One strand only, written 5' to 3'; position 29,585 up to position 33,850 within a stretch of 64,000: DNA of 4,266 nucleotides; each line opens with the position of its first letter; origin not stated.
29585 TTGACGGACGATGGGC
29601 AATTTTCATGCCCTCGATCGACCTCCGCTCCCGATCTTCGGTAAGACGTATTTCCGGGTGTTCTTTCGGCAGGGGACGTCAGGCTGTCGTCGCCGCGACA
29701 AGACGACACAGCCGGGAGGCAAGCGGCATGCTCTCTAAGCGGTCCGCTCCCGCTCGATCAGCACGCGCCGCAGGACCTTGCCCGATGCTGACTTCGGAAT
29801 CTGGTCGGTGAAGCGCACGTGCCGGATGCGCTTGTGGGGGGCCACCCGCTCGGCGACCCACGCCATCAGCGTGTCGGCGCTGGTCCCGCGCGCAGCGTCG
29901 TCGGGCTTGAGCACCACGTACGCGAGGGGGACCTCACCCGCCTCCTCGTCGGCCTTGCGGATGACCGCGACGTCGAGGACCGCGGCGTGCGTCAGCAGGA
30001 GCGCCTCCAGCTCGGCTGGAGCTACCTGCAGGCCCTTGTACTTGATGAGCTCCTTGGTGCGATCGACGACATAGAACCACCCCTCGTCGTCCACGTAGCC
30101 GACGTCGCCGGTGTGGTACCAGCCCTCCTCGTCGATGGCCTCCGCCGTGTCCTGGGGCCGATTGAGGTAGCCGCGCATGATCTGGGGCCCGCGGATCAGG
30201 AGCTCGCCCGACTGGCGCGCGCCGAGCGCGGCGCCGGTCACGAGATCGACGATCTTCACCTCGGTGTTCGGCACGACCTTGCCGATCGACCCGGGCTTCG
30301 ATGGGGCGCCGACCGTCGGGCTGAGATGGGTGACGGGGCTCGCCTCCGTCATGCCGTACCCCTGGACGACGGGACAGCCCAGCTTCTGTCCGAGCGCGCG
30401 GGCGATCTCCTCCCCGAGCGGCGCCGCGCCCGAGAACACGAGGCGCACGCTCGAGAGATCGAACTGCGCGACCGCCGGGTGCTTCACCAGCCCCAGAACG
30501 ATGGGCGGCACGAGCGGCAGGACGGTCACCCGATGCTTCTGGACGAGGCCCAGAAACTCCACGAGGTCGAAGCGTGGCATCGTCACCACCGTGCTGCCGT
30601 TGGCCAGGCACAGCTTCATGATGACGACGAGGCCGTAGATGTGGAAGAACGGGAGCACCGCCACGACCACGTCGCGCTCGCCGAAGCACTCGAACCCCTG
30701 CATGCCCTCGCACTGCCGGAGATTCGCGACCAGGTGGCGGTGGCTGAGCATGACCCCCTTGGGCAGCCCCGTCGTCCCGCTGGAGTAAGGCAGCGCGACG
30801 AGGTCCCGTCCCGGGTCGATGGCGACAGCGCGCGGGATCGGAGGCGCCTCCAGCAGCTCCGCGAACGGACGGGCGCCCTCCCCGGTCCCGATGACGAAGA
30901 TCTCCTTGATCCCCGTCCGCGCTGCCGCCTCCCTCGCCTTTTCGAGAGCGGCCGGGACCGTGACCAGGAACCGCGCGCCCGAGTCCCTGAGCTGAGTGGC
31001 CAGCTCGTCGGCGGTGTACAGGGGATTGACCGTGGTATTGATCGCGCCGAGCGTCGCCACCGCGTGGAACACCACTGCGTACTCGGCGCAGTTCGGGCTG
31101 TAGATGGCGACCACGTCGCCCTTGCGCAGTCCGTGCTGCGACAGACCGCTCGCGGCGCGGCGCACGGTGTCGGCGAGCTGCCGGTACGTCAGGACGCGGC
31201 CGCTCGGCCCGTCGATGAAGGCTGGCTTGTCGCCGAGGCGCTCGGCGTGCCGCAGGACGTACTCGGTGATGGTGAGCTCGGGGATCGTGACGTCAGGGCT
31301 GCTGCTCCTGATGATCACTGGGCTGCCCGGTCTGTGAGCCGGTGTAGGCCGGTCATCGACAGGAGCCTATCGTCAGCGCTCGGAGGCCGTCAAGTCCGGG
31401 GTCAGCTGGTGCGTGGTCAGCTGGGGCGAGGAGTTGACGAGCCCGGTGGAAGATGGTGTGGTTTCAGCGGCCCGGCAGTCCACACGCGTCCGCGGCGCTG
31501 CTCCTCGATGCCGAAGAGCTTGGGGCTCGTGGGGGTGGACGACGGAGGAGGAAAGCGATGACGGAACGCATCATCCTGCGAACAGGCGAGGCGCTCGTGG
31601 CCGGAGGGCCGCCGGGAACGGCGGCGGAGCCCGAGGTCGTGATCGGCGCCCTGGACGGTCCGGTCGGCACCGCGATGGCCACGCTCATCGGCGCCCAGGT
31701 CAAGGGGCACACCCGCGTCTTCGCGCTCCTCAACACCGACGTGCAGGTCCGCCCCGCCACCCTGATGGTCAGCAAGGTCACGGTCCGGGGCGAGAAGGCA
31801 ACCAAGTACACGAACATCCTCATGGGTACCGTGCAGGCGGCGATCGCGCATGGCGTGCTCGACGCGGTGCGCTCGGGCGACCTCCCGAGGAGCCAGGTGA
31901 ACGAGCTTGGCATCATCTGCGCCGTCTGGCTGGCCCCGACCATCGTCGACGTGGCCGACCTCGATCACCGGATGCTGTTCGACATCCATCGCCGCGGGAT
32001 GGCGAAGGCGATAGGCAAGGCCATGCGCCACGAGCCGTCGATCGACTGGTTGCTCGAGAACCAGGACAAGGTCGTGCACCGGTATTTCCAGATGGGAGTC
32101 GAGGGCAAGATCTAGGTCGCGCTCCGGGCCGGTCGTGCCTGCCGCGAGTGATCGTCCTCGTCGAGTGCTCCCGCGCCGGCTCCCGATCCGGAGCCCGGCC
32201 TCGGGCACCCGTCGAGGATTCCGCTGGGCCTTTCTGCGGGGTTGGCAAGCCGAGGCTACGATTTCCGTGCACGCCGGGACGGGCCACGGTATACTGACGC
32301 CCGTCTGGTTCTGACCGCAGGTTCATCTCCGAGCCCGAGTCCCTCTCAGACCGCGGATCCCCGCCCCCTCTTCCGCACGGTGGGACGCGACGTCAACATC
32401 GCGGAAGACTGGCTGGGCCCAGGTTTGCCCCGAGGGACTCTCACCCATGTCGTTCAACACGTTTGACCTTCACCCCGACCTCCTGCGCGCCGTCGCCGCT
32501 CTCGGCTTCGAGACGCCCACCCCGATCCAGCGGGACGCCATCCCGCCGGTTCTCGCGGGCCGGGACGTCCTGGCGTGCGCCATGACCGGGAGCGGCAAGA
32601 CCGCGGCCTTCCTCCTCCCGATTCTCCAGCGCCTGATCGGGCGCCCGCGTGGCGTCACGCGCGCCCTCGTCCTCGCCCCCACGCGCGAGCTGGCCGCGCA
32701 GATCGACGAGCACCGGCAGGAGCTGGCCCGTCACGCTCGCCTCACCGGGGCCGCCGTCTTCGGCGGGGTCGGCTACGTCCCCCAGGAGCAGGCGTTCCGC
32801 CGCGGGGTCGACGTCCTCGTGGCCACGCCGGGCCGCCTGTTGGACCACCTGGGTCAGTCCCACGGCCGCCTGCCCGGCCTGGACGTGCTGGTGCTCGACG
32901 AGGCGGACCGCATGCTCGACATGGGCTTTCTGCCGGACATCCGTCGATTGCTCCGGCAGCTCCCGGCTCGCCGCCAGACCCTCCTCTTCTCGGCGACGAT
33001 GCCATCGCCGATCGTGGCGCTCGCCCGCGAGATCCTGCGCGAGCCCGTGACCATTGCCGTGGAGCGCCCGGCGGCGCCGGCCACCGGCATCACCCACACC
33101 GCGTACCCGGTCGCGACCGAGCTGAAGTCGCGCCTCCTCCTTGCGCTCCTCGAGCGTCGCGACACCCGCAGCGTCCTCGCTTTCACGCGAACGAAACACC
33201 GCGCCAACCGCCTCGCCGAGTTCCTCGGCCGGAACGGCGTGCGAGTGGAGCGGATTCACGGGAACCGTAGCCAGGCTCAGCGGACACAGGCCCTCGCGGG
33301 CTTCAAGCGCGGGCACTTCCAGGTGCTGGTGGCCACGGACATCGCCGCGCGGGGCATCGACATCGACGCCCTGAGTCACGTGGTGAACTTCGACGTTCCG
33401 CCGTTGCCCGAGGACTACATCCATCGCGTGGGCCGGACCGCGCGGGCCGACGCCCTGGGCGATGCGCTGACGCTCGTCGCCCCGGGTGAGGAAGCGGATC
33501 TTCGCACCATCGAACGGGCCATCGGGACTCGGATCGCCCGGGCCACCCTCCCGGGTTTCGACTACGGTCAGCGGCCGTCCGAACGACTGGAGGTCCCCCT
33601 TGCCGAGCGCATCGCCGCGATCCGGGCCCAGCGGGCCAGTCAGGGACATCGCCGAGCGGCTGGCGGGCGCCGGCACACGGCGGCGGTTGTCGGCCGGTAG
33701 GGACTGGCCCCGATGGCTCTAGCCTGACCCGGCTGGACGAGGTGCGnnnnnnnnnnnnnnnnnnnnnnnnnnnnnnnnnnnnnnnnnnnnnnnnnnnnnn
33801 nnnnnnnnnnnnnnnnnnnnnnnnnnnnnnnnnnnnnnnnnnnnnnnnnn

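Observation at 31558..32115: Formaldehyde-activating enzyme homologue outside a methylotrophy cluster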

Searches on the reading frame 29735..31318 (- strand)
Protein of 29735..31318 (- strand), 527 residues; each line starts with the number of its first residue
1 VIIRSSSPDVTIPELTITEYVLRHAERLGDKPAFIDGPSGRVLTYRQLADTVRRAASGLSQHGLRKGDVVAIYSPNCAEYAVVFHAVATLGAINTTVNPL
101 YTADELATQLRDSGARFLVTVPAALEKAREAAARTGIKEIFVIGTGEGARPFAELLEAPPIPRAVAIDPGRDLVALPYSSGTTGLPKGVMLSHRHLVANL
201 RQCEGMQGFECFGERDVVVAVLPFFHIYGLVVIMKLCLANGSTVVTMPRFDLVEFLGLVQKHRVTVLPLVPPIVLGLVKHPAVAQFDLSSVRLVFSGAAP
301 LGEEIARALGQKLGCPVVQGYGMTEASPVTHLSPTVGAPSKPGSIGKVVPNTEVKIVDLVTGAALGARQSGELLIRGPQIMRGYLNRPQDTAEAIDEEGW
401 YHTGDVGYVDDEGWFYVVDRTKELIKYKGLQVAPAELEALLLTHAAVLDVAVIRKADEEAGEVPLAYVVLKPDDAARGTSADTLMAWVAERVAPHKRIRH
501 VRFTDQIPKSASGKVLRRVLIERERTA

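Call 7: search_protein_families(library=pfam, proteins=[window:29735-31318:-], max_evalue=0.001)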
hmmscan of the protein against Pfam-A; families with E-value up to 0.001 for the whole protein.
window:29735-31318:- (527 aa): 2 families
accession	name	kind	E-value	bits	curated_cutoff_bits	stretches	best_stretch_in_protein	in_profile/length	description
PF00501.34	AMP-binding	-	1.5e-105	353.6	29.9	1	23-385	3-384/384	AMP-binding enzyme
PF13193.12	AMP-binding_C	-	3.9e-19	69.8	24.5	1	436-514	1-76/76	AMP-binding enzyme C-terminal domain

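Call 55: search_protein_families(library=ncbifam, proteins=[window:29735-31318:-], max_evalue=0.00001)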
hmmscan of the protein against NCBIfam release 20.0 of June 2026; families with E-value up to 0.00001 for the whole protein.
window:29735-31318:- (527 aa): 107 families (the best 25 are shown)
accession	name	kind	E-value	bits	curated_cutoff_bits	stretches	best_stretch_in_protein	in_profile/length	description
NF004837.0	PRK06187.1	subfamily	1.5e-123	412.8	476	1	14-523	7-521/531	long-chain-fatty-acid--CoA ligase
NF006181.0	PRK08314.1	subfamily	2.2e-110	369.6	705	2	150-526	184-556/563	long-chain-fatty-acid--CoA ligase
NF004114.0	PRK05605.1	equivalog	3.9e-110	368.8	766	2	172-520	222-565/575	long-chain-fatty-acid--CoA ligase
NF005220.0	PRK06710.1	equivalog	4.1e-107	358.6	1116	2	165-525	200-554/563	long-chain-fatty-acid--CoA ligase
NF005801.1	PRK07656.1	equivalog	1.6e-100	337.2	657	1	16-520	2-499/500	FadD3 family acyl-CoA ligase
NF009233.0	PRK12583.1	subfamily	3.7e-99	332.6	832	2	171-522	201-548/558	fatty acid CoA ligase family protein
NF006182.0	PRK08316.1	subfamily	4.9e-97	325.6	663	1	14-523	10-516/523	fatty acyl-CoA synthetase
NF004229.0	PRK05677.1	subfamily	5.6e-97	325.5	879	2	171-524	207-555/563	long-chain-fatty-acid--CoA ligase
NF004822.0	PRK06178.1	equivalog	2.9e-95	320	782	2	168-522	210-565/571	acyl-CoA synthetase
NF005463.0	PRK07059.1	subfamily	1.3e-92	311.1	869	2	171-522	204-554/557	long-chain-fatty-acid--CoA ligase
NF006523.0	PRK08974.1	equivalog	4.2e-92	309.1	884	2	171-525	206-554/561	long-chain-fatty-acid--CoA ligase FadD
NF005714.0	PRK07529.1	subfamily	8.4e-87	292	632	2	173-523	220-575/640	acyl-CoA synthetase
NF005702.0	PRK07514.1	subfamily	1.7e-86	290.6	558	1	30-523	17-499/506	malonyl-CoA synthase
NF006442.0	PRK08751.1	equivalog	3.9e-85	286.3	1023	2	171-522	208-556/560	long-chain fatty acid--CoA ligase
NF005307.0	PRK06839.1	equivalog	8.1e-85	285.3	748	1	40-525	25-494/496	o-succinylbenzoate--CoA ligase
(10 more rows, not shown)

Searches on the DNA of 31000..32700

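Call 69: search_rna_families(source=window, start=31000, end=32700, threshold=evalue, max_evalue=1)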
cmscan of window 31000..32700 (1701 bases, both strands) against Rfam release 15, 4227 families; matches with E-value up to 1: 0.
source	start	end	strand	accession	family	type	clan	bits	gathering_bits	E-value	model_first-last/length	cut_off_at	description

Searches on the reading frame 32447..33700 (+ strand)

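Call 7: search_protein_families(library=pfam, proteins=[window:32447-33700:+], max_evalue=0.001)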
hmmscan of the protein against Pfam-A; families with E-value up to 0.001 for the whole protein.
window:32447-33700:+ (417 aa): 4 families
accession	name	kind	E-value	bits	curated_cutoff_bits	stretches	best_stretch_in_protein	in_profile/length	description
PF00270.35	DEAD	-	1.8e-48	164.9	26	1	25-188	1-163/167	DEAD/DEAH box helicase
PF00271.37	Helicase_C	-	1.5e-30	106.1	23.5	1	228-334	3-109/110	Helicase conserved C-terminal domain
PF04851.21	ResIII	-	1e-05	26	22.5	1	39-185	24-162/164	Type III restriction enzyme, res subunit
PF13245.12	AAA_19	-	0.00027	21.6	25.1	0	28-180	1-121/134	AAA domain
